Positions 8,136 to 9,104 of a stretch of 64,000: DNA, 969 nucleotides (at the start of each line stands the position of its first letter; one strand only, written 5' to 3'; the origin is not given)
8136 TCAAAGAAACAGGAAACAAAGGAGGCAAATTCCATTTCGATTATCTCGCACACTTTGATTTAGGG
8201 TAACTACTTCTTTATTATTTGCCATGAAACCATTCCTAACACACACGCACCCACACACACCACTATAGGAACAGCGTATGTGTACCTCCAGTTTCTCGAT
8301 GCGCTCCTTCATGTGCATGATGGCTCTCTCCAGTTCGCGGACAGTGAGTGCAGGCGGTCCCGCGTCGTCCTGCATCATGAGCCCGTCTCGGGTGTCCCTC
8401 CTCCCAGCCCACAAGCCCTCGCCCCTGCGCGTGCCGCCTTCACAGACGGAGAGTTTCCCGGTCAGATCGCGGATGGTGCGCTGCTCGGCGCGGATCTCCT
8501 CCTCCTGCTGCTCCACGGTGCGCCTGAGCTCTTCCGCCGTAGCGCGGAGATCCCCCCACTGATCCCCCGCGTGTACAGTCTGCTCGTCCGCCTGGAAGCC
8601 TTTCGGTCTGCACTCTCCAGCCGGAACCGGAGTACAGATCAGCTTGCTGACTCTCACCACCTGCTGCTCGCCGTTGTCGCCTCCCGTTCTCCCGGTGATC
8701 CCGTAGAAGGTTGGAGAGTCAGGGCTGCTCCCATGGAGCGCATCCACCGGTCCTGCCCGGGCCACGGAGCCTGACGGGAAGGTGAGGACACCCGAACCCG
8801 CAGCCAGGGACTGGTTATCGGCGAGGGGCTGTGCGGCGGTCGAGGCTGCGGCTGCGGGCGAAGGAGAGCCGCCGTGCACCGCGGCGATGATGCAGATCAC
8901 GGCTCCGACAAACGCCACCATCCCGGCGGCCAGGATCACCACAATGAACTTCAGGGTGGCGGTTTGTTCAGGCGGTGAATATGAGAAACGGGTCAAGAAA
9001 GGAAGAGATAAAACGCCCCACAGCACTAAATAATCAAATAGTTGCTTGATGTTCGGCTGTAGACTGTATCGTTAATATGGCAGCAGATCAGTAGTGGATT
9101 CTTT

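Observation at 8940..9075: nptxr appears to initiate at a CUG codon in a perfect GCCACC Kozak context, with no upstream in-frame ATG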

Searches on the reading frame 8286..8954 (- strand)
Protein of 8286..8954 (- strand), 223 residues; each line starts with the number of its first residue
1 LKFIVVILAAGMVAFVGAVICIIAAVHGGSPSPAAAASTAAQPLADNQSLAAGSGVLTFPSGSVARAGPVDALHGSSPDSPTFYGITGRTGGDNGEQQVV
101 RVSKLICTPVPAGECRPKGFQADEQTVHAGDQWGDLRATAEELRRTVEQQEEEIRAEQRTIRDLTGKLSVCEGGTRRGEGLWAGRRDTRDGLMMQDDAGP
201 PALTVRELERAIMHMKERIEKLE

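Call 10: find_homologous_proteins(query=window:8286-8954:-)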
Query seq(223 aa) (223 aa): 29 proteins with E <= 0.001 among 2434 candidates.
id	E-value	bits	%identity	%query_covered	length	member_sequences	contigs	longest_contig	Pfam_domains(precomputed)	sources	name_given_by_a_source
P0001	9.0e-122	423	89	100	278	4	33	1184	-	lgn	-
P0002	3.2e-117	408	86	100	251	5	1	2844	-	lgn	-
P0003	6.3e-115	400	88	95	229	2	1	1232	-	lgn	-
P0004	4.0e-109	381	86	95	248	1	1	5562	-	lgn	-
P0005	1.3e-71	259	59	100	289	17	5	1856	-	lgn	-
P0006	2.1e-70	255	64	95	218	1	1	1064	-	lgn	-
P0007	4.8e-70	254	60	100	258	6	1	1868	-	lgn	-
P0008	4.0e-61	225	54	95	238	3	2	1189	-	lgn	-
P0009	3.8e-59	218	57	95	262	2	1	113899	-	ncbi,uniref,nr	ncbi:hypothetical protein DNTS_012370 [Danionella cerebrum]|uniref:Uncharacterized protein n=1 Tax=D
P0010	7.0e-57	211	55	95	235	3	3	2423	-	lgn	-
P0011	1.8e-55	206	55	100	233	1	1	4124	-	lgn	-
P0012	1.7e-53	200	55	95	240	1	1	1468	-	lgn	-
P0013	4.1e-51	192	52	100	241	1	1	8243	PF04102.18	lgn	-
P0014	1.1e-50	190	51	100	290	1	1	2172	PF04102.18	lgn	-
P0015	4.9e-49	185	50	100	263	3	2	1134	-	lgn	-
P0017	9.0e-49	184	51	100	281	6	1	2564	PF04102.18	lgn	-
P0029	5.3e-21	93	41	95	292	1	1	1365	-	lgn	-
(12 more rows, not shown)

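Call 14: find_encoding_contigs(protein=P0013, flank=1500, max_places=1)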
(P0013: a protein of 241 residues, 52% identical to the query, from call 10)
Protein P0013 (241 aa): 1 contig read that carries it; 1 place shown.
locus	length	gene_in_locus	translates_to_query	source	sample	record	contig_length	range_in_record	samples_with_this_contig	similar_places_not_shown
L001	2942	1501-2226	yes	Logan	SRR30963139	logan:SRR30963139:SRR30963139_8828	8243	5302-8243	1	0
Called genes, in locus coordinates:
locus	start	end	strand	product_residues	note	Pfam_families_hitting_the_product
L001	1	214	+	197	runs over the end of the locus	-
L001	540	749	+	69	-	-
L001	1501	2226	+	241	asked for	PF04102:SlyX (faint)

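Call 15: find_encoding_contigs(protein=P0009, flank=1500, max_places=1)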
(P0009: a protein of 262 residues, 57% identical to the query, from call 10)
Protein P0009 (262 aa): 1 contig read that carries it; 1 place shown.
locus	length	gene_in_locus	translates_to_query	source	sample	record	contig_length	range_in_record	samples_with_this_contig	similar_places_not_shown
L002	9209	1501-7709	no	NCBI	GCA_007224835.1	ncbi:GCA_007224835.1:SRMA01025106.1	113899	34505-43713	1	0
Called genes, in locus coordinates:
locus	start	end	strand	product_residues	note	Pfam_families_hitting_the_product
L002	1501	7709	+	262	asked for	-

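Call 16: find_encoding_contigs(protein=P0004, flank=1500, max_places=1)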
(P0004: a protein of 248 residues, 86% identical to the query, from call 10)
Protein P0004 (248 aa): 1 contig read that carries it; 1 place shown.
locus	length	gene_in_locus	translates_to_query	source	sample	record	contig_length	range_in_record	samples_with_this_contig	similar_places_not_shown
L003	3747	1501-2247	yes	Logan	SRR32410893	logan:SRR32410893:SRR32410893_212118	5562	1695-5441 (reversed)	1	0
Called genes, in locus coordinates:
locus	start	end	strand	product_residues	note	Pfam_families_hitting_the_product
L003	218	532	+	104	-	-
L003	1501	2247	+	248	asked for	-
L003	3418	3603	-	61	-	-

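Call 20: find_encoding_contigs(protein=P0005, flank=1500, max_places=3)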
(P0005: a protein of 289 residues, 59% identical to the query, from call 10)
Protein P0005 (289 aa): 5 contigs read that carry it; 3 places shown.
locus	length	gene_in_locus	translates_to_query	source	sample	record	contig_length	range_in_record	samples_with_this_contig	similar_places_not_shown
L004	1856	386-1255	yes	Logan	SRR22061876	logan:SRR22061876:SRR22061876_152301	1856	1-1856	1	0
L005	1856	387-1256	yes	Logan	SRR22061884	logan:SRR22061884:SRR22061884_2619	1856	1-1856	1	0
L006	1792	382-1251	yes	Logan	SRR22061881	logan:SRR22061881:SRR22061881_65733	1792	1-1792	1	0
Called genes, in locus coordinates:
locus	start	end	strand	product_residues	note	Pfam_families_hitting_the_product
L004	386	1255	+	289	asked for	-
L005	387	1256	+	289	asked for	-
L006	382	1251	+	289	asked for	-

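Call 21: find_encoding_contigs(protein=P0029, flank=1500, max_places=1)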
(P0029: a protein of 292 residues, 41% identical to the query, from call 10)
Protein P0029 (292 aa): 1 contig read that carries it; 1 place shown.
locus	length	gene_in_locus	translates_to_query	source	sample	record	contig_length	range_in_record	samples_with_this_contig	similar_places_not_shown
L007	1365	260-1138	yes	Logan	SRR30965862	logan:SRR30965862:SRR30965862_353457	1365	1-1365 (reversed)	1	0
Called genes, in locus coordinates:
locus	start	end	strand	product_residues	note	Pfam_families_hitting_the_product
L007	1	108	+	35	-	?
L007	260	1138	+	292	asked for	-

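Call 22: find_encoding_contigs(protein=P0011, flank=1500, max_places=1)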
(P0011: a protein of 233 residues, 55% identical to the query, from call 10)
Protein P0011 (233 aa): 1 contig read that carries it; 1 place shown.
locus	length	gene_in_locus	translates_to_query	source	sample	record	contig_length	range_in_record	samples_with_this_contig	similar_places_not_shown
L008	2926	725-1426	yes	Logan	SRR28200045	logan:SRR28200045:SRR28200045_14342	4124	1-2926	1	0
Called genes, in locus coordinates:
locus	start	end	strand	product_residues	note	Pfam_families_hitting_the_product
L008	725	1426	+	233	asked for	-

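Call 23: find_encoding_contigs(protein=P0001, flank=1500, max_places=3)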
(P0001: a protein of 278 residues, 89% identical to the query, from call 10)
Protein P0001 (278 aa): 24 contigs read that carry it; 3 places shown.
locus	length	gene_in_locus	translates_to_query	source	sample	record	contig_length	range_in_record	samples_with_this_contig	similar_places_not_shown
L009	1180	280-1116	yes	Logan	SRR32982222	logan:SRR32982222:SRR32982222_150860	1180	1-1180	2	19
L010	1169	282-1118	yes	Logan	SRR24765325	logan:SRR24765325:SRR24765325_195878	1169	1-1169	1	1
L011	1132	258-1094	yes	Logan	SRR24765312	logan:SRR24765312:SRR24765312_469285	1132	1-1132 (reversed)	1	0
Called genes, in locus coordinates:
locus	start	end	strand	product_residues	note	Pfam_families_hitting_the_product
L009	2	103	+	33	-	?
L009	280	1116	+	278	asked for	-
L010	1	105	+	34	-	?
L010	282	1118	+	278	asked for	-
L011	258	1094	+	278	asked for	-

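Call 45: list_cluster_members(proteins=[P0001, P0005, P0017, P0002, P0007, P0075, P0096, P0092, P0065, P0086])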
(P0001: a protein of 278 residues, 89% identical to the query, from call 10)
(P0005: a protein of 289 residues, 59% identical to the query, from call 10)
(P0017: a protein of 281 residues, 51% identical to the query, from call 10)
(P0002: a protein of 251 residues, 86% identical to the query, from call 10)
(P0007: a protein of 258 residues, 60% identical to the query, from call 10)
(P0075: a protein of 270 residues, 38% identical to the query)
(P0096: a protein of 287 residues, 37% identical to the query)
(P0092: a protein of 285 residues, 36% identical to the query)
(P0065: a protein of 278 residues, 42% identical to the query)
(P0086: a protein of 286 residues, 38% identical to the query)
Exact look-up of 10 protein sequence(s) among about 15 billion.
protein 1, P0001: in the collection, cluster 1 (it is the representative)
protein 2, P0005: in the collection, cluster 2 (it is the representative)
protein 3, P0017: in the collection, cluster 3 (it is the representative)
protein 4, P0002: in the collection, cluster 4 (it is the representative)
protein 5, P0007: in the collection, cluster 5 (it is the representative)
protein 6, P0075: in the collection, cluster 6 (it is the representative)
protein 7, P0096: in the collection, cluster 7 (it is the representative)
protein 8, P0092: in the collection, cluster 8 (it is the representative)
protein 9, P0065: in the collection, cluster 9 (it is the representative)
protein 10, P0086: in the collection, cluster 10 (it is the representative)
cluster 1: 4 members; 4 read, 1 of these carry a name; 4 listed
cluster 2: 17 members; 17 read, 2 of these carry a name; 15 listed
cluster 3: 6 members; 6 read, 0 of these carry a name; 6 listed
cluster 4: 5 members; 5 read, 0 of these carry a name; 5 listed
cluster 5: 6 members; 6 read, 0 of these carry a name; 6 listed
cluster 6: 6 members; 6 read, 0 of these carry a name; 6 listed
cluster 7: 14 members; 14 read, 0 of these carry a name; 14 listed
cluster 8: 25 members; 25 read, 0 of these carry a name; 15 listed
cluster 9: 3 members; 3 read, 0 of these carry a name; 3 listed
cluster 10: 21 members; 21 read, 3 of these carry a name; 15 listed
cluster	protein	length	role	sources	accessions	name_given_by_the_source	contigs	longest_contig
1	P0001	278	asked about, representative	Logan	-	-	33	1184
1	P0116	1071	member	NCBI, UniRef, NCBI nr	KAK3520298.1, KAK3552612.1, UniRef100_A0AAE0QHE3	hypothetical protein QTP70_020364 [Hemibagrus guttatus] | Neuronal pentraxin receptor n=1 Tax=Hemibagrus guttatus TaxID=175788 ...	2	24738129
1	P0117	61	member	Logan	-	-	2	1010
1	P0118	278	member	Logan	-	-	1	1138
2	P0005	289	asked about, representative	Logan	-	-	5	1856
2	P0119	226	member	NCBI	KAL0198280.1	hypothetical protein M9458_006820, partial [Cirrhinus mrigala]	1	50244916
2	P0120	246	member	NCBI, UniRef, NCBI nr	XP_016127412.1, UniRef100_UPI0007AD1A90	neuronal pentraxin receptor-like [Sinocyclocheilus grahami] | neuronal pentraxin receptor-like n=1 Tax=Sinocyclocheilus grahami TaxID=75366 ... | PREDICTED: neuronal pentraxin receptor-like [Sinocyclocheilus grahami]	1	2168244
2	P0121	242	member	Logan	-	-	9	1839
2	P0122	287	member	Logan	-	-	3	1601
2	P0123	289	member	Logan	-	-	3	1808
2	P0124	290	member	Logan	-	-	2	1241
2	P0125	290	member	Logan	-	-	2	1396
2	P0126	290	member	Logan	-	-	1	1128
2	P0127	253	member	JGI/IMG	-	-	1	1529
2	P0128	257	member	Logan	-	-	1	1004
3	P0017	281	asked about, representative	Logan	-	-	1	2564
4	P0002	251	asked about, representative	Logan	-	-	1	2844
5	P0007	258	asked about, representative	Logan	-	-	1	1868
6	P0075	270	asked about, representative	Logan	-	-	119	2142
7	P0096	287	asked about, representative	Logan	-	-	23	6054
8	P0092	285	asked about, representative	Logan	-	-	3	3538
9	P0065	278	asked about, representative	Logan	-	-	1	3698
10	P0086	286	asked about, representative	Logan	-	-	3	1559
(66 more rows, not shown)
